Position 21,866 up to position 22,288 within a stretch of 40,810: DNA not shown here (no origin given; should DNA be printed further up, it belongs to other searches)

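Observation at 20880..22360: Low-GC moron between endolysin and integrase: XRE regulator + ImmA/IrrE metallopeptidase + two tiny paralogous basic peptides, with its own promoter/operator and terminator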

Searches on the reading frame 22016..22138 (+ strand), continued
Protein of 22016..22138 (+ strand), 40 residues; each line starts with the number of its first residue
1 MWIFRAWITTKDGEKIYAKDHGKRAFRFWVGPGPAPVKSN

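Call 116: search_protein_families(library=phrogs, alignment_id=A5, max_evalue=0.1)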
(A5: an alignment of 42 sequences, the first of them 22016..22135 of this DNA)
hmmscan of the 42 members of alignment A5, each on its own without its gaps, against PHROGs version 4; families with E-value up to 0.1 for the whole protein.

A. member 1, window:22016-22135:+ (40 aa): 1 family
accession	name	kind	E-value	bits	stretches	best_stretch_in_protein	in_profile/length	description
phrog_4533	-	unknown function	0.032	15.1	1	2-23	30-50/58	-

B. families by the number of members that match (of 42 scanned): 2 families
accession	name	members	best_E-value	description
phrog_4533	-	28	2.8e-05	-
phrog_10915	-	1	0.0072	-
